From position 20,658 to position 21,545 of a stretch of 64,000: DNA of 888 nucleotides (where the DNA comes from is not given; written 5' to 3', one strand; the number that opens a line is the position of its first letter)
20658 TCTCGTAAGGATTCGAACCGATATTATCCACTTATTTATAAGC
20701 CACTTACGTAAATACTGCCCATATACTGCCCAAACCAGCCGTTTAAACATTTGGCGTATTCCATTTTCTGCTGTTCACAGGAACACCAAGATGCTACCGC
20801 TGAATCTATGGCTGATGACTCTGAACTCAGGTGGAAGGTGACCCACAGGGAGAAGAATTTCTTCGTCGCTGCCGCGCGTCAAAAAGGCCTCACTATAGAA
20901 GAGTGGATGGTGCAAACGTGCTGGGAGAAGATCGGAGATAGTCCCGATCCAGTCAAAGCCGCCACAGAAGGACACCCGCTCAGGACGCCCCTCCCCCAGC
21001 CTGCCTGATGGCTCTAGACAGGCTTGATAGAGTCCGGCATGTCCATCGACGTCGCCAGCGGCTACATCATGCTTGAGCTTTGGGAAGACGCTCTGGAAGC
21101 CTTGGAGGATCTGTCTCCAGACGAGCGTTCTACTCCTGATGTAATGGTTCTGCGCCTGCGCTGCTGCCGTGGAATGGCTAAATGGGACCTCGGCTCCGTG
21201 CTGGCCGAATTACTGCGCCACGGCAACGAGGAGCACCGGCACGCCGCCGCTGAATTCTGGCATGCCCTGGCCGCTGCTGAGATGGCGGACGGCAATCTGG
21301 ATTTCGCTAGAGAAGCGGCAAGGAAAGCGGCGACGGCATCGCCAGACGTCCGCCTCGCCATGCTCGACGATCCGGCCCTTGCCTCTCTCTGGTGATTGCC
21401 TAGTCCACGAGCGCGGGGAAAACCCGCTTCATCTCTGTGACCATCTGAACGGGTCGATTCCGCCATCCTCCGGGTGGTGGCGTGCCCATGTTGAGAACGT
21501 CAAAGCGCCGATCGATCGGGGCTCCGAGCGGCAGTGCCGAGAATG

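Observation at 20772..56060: Host-LexA-wired induction circuit: three SOS boxes, two paralogous RHH-like proteins and a non-cleavable repressor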

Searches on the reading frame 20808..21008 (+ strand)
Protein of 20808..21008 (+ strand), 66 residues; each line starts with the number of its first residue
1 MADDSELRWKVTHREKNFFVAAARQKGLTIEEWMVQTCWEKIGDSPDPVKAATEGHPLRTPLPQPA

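Call 17: search_protein_families(library=pfam, proteins=[window:20808-21008:+], max_evalue=0.1)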
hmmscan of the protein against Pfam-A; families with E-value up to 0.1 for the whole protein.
window:20808-21008:+ (66 aa): 2 families
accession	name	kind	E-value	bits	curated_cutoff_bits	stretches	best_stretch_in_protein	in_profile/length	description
PF19807.5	DUF6290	-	0.0044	17.6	27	1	11-47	8-44/72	Family of unknown function (DUF6290)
PF21983.2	NikA-like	-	0.049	14.2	27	1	9-41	9-41/72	Mobilization protein NikA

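Call 18: search_protein_families(library=phrogs, proteins=[window:20808-21008:+], max_evalue=0.01)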
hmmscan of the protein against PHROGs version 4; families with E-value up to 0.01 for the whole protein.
window:20808-21008:+ (66 aa): 0 families

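Call 62: find_homologous_proteins(query=window:20808-21008:+, max_evalue=0.1)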
Query window:20808-21008:+: no candidate shares three 5-residue words with the query. No homologue found.

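Call 68: search_protein_representatives(alignment_id=A1)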
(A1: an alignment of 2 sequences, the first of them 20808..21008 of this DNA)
Query: 2 sequences, 72 profile positions. Proteins with E-value up to 0.001 (for the whole library): 13; up to 1e-10: 1; up to 1e-30: 0. The best 13 are listed.
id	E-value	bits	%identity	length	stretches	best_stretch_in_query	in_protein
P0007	9.3e-16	73.7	-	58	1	1-55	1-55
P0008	9.1e-10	54.5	-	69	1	1-58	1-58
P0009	3.7e-09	52.6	-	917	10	40-66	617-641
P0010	8.3e-09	51.5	-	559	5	40-63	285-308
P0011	6.9e-06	42.1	-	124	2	6-49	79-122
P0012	1.2e-05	41.3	-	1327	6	6-44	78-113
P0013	2.2e-05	40.5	-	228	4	5-40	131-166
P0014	3.9e-05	39.7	-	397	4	14-49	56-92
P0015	2.8e-04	37.0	-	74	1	5-47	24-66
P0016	3.9e-04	36.5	-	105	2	5-40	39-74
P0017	5.6e-04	36.0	-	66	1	4-44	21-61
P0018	7.4e-04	35.6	-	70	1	4-45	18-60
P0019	1.0e-03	35.2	-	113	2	7-44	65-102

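Call 72: find_related_loci(query=A2, collection=viral_contigs, flank=5000)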
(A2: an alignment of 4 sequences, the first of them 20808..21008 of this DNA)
Query A2 (66 aa) in viral_contigs; peptide patterns used: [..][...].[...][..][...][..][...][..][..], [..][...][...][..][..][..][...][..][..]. (x = any residue, [..] = any of these).
59 stretches matched a pattern, but none encodes a relative of the query by tblastn (E <= 1e-3).

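Call 73: find_related_loci(query=P0007, collection=genome_contigs, flank=5000)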
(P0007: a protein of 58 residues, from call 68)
Query P0007 (58 aa) in genome_contigs; peptide patterns used: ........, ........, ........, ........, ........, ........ (x = any residue, [..] = any of these).
600 stretches matched a pattern, but none encodes a relative of the query by tblastn (E <= 1e-3).

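Call 74: find_related_loci(query=P0007, collection=metagenome_contigs, flank=5000)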
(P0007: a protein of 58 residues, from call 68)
Query P0007 (58 aa) in metagenome_contigs; peptide patterns used: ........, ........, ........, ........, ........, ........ (x = any residue, [..] = any of these).
599 stretches matched a pattern, but none encodes a relative of the query by tblastn (E <= 1e-3).

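Call 75: find_homologous_proteins(query=P0007, max_evalue=0.01)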
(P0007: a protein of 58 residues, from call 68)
Query P0007 (58 aa): 1 proteins with E <= 0.01 among 1 candidates.
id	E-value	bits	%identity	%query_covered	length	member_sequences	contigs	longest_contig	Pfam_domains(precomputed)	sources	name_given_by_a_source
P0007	1.8e-31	123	100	100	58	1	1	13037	-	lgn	-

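Call 76: find_encoding_contigs(protein=P0007, flank=8000)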
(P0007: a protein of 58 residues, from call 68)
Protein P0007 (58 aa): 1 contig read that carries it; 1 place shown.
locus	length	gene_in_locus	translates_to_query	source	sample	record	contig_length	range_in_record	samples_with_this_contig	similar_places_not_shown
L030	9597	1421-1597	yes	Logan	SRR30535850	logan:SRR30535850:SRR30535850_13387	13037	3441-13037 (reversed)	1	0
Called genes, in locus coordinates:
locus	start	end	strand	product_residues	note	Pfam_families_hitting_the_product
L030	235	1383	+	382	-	PF00589:Phage_integrase (weak)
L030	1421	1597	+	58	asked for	-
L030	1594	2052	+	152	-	-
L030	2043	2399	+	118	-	-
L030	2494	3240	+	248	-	PF09669:Phage_pRha, PF10546:P63C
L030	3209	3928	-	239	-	-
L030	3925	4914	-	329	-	-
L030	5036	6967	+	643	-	-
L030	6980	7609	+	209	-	-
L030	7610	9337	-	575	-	-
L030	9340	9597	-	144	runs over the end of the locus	-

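Call 107: search_protein_families(library=phrogs, proteins=[L030:1594-2052:+, L030:2494-3240:+, L030:3209-3928:-, L030:3925-4914:-, L030:5036-6967:+, L030:6980-7609:+, L030:7610-9337:-, L030:235-1383:+], max_evalue=0.001)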
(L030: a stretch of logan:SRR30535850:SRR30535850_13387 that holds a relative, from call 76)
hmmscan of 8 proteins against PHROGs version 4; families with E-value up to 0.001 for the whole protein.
L030:1594-2052:+ (152 aa): 0 families

L030:2494-3240:+ (248 aa): 6 families
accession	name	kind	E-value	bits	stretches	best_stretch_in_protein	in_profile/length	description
phrog_2384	-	unknown function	1.5e-20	74.8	1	120-239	213-331/338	-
phrog_1136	-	unknown function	1.3e-16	62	1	15-238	21-238/244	-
phrog_518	-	transcription regulation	1.2e-15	58.8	1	8-108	16-112/268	Rha-like transcriptional regulator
phrog_2657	-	transcription regulation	2.7e-12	47.5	1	7-119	15-116/243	transcriptional regulator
phrog_63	-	transcription regulation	1.5e-11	45.3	1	5-113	122-226/431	anti-repressor Ant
phrog_373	-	transcription regulation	1.5e-07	32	1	5-108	89-193/373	anti-repressor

L030:3209-3928:- (239 aa): 0 families

L030:3925-4914:- (329 aa): 0 families

L030:5036-6967:+ (643 aa): 0 families

L030:6980-7609:+ (209 aa): 0 families

L030:7610-9337:- (575 aa): 0 families

L030:235-1383:+ (382 aa): 2 families
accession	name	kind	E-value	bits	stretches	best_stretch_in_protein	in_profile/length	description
phrog_1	-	integration and excision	2.2e-27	97.6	1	7-369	117-444/611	integrase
phrog_216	-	integration and excision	1.2e-08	35.4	1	153-273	16-138/301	integrase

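Call 111: search_solved_structures(query=A5, max_evalue=10, show_alignments=2)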
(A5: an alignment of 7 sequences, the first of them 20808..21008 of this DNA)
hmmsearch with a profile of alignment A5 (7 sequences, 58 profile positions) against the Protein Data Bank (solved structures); distinct sequences matched with E-value up to 10: 42.
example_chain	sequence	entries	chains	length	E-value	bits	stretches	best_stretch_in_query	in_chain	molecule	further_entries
1y9b_A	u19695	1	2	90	0.0017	21.2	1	7-55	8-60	conserved hypothetical protein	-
7kal_G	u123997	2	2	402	0.04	16.8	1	13-44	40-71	Protein transport protein Sec62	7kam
9cpc_3Y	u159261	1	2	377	0.056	16.4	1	14-46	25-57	RIB43A domain with coiled-coils 2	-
8jdh_A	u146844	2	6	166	0.13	15.2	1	4-34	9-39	AcrIF25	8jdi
9ka5_A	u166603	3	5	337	0.13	15.2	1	2-37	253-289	Beta-ketoacyl-[acyl-carrier-protein] synthase III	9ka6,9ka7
7dka_A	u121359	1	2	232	0.19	14.6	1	17-33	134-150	DSBA domain-containing protein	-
7dk9_A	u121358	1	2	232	0.19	14.6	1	17-33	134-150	DSBA domain-containing protein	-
7zg5_C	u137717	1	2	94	0.22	14.5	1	5-36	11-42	DUF1778 domain-containing protein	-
6a6x_C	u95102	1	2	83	0.25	14.3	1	6-32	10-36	Antitoxin MazE7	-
1b28_A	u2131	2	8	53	0.27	14.2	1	22-45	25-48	PROTEIN (REGULATORY PROTEIN ARC) | ARC REPRESSOR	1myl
6fc4_A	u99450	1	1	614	0.28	14.1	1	7-40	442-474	Soluble lytic murein transglycosylase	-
6fcq_A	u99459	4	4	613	0.28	14.1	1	7-40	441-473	Soluble lytic murein transglycosylase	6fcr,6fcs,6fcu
2r6o_A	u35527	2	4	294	0.3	14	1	18-44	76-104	Putative diguanylate cyclase/phosphodiesterase (GGDEF & EAL domains) | PUTATIVE DIGUANYLATE CYCLASE/PHOSPHODIESTERASE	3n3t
6fbt_A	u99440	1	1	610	0.31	14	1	7-40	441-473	Probable soluble lytic transglycosylase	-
5ohu_A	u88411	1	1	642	0.33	13.9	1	7-40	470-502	Soluble lytic murein transglycosylase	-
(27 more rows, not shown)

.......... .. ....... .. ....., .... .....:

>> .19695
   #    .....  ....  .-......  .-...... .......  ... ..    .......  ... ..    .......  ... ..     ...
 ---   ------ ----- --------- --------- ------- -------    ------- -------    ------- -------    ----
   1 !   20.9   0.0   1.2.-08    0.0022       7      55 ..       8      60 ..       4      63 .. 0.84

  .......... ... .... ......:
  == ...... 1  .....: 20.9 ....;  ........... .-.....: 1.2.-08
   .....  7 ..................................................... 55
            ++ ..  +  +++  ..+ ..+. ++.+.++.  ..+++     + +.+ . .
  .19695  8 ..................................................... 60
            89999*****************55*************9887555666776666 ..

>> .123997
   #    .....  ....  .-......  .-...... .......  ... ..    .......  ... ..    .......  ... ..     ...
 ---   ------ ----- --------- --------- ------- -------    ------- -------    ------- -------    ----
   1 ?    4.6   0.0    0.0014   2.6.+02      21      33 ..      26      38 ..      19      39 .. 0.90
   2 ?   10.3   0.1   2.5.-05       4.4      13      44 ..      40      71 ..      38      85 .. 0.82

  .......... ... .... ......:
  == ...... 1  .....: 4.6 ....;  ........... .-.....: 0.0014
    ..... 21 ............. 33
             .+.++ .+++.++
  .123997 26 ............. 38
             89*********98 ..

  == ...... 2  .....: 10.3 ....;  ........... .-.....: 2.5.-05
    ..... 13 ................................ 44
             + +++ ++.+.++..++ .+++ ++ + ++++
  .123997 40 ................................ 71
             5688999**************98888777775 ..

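Call 112: search_protein_families(library=pfam, alignment_id=A5, max_evalue=0.1)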
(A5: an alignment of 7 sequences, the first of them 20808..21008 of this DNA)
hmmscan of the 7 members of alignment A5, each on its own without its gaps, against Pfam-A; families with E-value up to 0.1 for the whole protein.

A. member 1, window:20808-21008:+ (66 aa): 2 families
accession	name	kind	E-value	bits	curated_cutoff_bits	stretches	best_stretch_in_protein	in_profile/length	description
PF19807.5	DUF6290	-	0.0044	17.6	27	1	11-47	8-44/72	Family of unknown function (DUF6290)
PF21983.2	NikA-like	-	0.049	14.2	27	1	9-41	9-41/72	Mobilization protein NikA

B. families by the number of members that match (of 7 scanned): 9 families
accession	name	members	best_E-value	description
PF21983.2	NikA-like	4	2.9e-08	Mobilization protein NikA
PF19807.5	DUF6290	4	8e-06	Family of unknown function (DUF6290)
PF08681.18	TacA1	2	1e-05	Antitoxin TacA 1-like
PF05534.18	HicB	1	4.2e-06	HicB family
PF09386.16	ParD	1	0.0012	Antitoxin ParD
PF11445.13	DUF2894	1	0.011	Protein of unknown function (DUF2894)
PF23807.1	RHH_10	1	0.061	Ribbon-helix-helix protein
PF23960.2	DUF7289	1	0.063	Family of unknown function (DUF7289)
PF04221.18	RelB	1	0.094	RelB antitoxin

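Call 114: search_protein_families(library=ncbifam, proteins=[window:20808-21008:+], max_evalue=0.01)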
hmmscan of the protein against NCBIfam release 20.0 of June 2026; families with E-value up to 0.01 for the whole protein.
window:20808-21008:+ (66 aa): 1 family
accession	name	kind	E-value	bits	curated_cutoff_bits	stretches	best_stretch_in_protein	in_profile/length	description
NF046040.1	RelB_antitoxin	equivalog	0.007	16.6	50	1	10-47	4-41/69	type II toxin-antitoxin system RelB family antitoxin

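Call 129: predict_structure(alignment_id=A5)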
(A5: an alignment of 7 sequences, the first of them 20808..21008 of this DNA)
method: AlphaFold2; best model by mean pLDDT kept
length: 66 residues; sequences in the alignment: 7
mean_pLDDT: 76.1   pTM: 0.51
mean pLDDT of the five models: 76.1, 75.9, 74.9, 74.5, 73.4
residues with pLDDT >= 90: 28; 70-90: 11; 50-70: 19; < 50: 8
segments of 3 or more residues with pLDDT < 50: 55-57
pLDDT, mean of each block of 10 residues (from residue 1): 74 95 96 91 65 50 52
secondary structure, 60 per line:
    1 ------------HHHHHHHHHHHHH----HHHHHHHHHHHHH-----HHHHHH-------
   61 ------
elements in order: H13-25 H30-42 H48-53

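Call 132: fold_search(model_id=the predicted structure, library=pdb)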
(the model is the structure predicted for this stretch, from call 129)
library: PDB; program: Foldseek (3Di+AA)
matches with E <= 10: 38; with E <= 0.001: 0
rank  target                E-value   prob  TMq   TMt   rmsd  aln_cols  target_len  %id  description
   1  1myl_C                5.6e-01  0.97  0.57  0.81   1.2        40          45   10  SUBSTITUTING HYDROPHOBIC RESIDUES FOR A BURIED SALT BRIDGE ENHANCES PROTEIN STABILITY BUT DOES NOT REDUCE CONFORMATION (released 1995-01-26)
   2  8jdi_G                7.5e-01  0.80  0.53  0.24   7.8        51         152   16  Crystal structure of Cas7-AcrIF25 complex (released 2024-05-29)
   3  2an7_MODEL_1_A        9.4e-01  0.30  0.46  0.38  11.8        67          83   19  Solution structure of the bacterial antidote ParD (released 2006-09-05)
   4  1b28_MODEL_1_A        1.0e+00  0.82  0.57  0.70   2.6        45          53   11  ARC REPRESSOR MYL MUTANT FROM SALMONELLA BACTERIOPHAGE P22 (released 1999-11-03)
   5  8jdi_H                1.1e+00  0.91  0.51  0.23   0.8        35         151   20  Crystal structure of Cas7-AcrIF25 complex (released 2024-05-29)
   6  1myl_E                1.5e+00  0.85  0.55  0.85   0.9        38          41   10  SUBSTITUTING HYDROPHOBIC RESIDUES FOR A BURIED SALT BRIDGE ENHANCES PROTEIN STABILITY BUT DOES NOT REDUCE CONFORMATION (released 1995-01-26)
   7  1baz_C                1.7e+00  0.84  0.57  0.79   1.2        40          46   10  ARC REPRESSOR MUTANT PHE10VAL (released 1998-06-17)
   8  6gts_B                1.7e+00  0.60  0.58  0.55   4.0        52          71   10  Structure of the AtaT-AtaR complex bound DNA (released 2019-03-06)
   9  1bdv_B                2.1e+00  0.77  0.56  0.69   1.3        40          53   10  ARC FV10 COCRYSTAL (released 1999-01-06)
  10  9lew_E                2.1e+00  0.21  0.49  0.39   9.8        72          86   15  The crystal structure of DinJ-YafQ complex from Vibrio cholerae (released 2025-07-30)
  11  8u12_B                2.3e+00  0.33  0.48  0.61   5.5        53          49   17  Crystal Structure of Antitoxin Protein Rv0298 of Type II Toxin-antitoxin Systems from Mycobacterium tuberculosis (released 2023-09-27)
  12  5zgn_A                2.4e+00  0.44  0.57  0.55   4.0        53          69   15  The crystal structure of KacTA-DNA complex (released 2019-04-03)
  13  2rbf_B                2.4e+00  0.41  0.51  0.71   4.4        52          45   10  Structure of the ribbon-helix-helix domain of Escherichia coli PutA (PutA52) complexed with operator DNA (O2) (released 2008-07-29)
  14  9lew_C                2.4e+00  0.25  0.48  0.36  11.4        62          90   18  The crystal structure of DinJ-YafQ complex from Vibrio cholerae (released 2025-07-30)
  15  7e4j_A                2.8e+00  0.41  0.52  0.73   2.8        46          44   15  X-ray crystal structure of VapB12 antitoxin from mycobacterium tuberculosis in space group P41. (released 2022-02-16)
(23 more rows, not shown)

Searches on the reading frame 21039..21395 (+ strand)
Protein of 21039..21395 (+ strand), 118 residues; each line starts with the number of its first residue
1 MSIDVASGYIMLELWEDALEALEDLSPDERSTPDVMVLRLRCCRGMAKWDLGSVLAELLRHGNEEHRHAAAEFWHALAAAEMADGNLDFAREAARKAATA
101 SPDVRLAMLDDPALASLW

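Call 17: search_protein_families(library=pfam, proteins=[window:21039-21395:+], max_evalue=0.1)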
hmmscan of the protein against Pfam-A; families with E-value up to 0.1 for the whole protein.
window:21039-21395:+ (118 aa): 3 families
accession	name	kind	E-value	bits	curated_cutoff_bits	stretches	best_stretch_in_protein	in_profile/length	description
PF07719.23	TPR_2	-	0.0001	22.6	27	1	71-103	1-33/34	Tetratricopeptide repeat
PF13428.12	TPR_14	-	0.00024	21.9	23.5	1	72-108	2-38/44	Tetratricopeptide repeat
PF02985.28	HEAT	-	0.055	14.2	23.5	0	54-78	4-28/31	HEAT repeat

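Call 18: search_protein_families(library=phrogs, proteins=[window:21039-21395:+], max_evalue=0.01)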
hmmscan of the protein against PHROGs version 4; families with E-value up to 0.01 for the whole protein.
window:21039-21395:+ (118 aa): 0 families

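Call 83: find_related_loci(query=A3, collection=metagenome_contigs, flank=6000)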
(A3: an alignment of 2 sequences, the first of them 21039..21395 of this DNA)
Query A3 (118 aa) in metagenome_contigs; peptide patterns used: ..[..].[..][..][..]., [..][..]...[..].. (x = any residue, [..] = any of these).
529 stretches matched a pattern, but none encodes a relative of the query by tblastn (E <= 1e-3).

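Call 84: find_related_loci(query=A3, collection=viral_contigs, flank=6000)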
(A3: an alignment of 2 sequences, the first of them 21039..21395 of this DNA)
Query A3 (118 aa) in viral_contigs; peptide patterns used: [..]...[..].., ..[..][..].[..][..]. (x = any residue, [..] = any of these).
75 stretches matched a pattern, but none encodes a relative of the query by tblastn (E <= 1e-3).

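Call 114: search_protein_families(library=ncbifam, proteins=[window:21039-21395:+], max_evalue=0.01)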
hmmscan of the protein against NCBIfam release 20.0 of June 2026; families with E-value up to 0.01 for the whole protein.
window:21039-21395:+ (118 aa): 1 family
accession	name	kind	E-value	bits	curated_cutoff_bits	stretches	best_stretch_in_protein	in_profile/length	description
NF008753.0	PRK11788.1-1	equivalog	0.0052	16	395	1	15-102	123-211/389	lipopolysaccharide assembly protein LapB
